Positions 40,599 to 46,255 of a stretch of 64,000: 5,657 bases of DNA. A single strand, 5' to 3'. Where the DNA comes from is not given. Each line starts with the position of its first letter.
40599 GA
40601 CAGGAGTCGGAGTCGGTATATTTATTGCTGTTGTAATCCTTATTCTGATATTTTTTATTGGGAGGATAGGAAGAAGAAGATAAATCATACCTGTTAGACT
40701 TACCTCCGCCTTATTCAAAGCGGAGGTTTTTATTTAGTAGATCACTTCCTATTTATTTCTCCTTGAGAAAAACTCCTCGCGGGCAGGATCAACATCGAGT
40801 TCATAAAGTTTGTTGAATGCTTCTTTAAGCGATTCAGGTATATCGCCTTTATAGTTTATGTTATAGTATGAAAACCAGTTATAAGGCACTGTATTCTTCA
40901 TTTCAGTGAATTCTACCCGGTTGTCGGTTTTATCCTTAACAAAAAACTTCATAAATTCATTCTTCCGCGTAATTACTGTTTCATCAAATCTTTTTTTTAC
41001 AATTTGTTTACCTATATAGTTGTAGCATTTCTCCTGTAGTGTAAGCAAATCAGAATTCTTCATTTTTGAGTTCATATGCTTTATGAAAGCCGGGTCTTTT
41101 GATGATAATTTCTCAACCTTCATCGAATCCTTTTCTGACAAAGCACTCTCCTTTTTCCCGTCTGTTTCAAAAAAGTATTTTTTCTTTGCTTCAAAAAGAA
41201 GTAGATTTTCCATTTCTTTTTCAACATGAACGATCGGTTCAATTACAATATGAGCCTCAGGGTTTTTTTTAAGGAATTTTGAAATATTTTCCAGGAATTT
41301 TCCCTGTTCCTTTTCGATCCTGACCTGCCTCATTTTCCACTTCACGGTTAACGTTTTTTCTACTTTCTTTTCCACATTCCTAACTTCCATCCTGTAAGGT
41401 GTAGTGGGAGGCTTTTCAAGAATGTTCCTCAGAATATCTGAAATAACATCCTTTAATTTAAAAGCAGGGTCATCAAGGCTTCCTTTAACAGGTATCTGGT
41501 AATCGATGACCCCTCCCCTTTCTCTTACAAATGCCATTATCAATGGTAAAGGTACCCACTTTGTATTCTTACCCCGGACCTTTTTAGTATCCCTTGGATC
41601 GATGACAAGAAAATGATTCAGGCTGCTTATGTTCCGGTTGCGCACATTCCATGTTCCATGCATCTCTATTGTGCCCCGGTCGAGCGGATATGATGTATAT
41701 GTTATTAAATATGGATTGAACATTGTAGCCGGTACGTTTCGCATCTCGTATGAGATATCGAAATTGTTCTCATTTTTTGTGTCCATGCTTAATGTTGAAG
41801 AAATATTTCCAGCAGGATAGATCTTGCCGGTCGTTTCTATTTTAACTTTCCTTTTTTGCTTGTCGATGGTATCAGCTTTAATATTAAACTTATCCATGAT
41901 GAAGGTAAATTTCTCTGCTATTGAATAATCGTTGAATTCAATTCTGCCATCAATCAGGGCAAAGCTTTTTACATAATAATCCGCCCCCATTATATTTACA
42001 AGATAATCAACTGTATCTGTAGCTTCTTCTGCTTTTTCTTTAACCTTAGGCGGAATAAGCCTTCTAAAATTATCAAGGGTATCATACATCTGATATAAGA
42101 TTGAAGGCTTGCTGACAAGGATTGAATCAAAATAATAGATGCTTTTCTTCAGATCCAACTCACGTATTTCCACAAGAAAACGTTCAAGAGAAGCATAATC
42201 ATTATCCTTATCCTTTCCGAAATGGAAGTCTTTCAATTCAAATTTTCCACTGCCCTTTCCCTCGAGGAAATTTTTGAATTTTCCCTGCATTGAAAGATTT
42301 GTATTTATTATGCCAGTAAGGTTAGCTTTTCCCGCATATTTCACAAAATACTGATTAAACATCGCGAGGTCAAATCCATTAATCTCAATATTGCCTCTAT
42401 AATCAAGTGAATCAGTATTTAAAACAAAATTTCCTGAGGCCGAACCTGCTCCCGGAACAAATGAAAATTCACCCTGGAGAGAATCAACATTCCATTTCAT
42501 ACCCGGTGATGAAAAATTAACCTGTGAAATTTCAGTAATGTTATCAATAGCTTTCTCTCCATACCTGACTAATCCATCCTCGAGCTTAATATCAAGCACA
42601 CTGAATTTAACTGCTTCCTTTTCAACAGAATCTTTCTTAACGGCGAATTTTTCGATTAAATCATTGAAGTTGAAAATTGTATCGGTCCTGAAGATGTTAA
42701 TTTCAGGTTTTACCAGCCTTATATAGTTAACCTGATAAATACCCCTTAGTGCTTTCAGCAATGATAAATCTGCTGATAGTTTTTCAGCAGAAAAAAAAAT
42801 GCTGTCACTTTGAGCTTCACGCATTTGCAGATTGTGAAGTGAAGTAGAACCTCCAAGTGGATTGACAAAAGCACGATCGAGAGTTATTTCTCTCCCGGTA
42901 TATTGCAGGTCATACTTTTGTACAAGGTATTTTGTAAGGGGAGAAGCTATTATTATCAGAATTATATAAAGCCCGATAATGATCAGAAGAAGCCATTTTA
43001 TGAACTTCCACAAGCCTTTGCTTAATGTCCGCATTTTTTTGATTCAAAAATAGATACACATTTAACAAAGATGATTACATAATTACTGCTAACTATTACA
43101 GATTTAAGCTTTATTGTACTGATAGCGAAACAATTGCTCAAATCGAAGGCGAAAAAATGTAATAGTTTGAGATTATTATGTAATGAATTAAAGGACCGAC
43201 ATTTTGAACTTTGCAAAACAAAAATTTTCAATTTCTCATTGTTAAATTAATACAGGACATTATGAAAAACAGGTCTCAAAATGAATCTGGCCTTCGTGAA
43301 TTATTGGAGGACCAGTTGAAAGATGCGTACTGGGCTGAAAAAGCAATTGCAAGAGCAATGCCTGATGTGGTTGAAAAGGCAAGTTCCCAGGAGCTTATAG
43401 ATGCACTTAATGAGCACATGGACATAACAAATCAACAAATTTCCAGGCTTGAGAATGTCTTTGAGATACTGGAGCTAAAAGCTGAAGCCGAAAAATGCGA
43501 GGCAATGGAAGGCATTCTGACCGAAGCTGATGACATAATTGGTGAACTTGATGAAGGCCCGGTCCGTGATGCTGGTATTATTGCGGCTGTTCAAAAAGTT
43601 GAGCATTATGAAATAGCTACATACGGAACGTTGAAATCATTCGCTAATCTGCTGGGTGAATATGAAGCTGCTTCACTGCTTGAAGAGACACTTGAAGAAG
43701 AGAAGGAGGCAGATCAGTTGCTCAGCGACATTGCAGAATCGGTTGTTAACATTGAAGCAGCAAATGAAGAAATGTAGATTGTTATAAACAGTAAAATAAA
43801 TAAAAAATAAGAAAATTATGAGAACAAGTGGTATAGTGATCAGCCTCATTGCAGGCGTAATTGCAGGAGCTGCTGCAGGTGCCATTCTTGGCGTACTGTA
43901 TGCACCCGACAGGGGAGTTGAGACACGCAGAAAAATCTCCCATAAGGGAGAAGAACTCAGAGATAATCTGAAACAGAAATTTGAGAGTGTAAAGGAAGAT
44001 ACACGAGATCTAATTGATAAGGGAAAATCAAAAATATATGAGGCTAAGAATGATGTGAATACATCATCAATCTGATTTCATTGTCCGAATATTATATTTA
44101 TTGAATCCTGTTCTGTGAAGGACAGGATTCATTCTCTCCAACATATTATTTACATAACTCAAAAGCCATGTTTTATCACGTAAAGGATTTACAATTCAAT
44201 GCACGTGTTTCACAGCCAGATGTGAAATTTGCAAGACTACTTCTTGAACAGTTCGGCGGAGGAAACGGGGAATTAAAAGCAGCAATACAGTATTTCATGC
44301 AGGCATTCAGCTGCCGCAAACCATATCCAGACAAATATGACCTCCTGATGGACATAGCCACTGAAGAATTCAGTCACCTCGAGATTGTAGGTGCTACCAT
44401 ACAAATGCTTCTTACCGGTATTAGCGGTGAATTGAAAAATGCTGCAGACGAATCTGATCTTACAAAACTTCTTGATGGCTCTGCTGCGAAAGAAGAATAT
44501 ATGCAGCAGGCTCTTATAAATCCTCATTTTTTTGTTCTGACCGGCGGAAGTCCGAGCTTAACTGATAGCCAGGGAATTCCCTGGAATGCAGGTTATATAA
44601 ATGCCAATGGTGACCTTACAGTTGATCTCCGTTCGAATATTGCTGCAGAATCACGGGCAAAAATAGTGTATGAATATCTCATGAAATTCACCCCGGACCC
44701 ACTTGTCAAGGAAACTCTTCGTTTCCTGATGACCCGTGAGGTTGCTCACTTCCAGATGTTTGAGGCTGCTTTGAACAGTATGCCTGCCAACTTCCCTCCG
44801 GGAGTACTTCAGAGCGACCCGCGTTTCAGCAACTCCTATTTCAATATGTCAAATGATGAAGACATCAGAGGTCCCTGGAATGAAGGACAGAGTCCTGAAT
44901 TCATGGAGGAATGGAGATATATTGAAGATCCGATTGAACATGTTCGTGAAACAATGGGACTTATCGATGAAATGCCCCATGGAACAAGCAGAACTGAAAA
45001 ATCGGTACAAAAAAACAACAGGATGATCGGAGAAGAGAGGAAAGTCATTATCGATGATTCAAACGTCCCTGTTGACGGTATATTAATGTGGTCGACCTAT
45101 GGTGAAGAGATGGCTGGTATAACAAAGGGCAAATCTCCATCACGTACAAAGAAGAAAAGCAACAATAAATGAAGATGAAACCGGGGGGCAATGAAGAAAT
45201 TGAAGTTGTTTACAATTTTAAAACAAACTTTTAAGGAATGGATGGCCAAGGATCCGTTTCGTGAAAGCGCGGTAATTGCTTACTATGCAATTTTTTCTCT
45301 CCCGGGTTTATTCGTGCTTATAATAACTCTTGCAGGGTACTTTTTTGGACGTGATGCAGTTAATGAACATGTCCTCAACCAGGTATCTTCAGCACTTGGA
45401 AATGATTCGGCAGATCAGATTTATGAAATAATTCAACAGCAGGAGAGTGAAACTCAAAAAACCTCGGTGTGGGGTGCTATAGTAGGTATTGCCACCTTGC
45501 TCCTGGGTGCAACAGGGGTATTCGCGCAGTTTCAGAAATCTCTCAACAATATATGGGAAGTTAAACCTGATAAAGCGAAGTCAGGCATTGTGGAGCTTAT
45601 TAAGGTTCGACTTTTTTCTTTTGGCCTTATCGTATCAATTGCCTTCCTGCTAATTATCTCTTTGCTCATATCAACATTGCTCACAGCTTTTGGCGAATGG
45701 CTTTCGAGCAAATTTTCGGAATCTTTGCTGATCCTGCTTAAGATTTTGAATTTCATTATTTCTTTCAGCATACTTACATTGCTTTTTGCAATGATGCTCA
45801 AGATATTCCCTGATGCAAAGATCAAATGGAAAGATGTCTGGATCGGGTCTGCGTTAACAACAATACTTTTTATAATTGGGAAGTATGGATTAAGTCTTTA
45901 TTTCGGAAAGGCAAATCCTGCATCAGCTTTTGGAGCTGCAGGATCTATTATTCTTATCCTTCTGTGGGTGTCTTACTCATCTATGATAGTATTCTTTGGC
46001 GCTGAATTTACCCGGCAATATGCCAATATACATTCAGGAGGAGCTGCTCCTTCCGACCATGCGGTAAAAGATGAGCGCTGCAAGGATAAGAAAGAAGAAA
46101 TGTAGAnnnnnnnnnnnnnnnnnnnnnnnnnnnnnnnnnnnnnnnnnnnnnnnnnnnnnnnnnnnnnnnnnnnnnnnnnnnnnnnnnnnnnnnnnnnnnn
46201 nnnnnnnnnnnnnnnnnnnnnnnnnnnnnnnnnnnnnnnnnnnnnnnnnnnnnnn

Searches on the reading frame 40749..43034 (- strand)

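Call 55: search_protein_families(library=pfam, proteins=[window:40749-43034:-], max_evalue=0.01)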
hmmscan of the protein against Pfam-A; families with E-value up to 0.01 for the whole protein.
window:40749-43034:- (761 aa): 2 families
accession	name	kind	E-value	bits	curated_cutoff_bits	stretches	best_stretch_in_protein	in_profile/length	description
PF05359.17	DUF748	-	3e-65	221.3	50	2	340-661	664-978/1037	Domain of Unknown Function (DUF748)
PF05170.20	AsmA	-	6.9e-07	28.9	29.8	1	7-179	8-192/607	AsmA family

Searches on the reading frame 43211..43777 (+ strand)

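Call 55: search_protein_families(library=pfam, proteins=[window:43211-43777:+], max_evalue=0.01)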
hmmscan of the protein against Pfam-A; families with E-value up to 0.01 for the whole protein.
window:43211-43777:+ (188 aa): 1 family
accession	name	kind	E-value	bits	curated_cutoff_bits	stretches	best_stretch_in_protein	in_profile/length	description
PF05974.18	DUF892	-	3.9e-50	170.4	23.7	1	28-183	2-158/159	Domain of unknown function (DUF892)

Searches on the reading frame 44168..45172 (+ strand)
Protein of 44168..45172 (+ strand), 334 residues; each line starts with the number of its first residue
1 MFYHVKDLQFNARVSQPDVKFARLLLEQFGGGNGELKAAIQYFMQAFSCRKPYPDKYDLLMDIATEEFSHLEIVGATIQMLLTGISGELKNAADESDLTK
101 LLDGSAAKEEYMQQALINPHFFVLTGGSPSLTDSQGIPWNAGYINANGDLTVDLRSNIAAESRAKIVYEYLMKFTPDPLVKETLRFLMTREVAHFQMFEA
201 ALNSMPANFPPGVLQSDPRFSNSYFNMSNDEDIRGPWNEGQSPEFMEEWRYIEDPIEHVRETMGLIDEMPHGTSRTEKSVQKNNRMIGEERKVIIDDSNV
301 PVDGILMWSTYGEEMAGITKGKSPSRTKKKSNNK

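Call 55: search_protein_families(library=pfam, proteins=[window:44168-45172:+], max_evalue=0.01)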
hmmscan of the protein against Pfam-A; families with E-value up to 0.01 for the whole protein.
window:44168-45172:+ (334 aa): 3 families
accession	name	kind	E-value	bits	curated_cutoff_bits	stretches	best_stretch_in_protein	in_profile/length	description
PF05067.18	Mn_catalase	-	4.3e-70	236.4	27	1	1-260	1-256/284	Manganese containing catalase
PF03232.19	COQ7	-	0.0016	18.5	23.5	0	154-203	7-57/169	Ubiquinone biosynthesis protein COQ7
PF12902.13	Ferritin-like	-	0.003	17.9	22.3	0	35-77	8-51/221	Ferritin-like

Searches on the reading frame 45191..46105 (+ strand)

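Call 3: search_protein_families(library=pfam, proteins=[window:45191-46105:+])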
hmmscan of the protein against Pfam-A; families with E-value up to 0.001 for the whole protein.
window:45191-46105:+ (304 aa): 1 family
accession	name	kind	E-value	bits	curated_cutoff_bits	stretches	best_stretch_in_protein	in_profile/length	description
PF03631.20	Virul_fac_BrkB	-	5.7e-50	170.8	33.7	1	23-279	6-257/259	Virulence factor BrkB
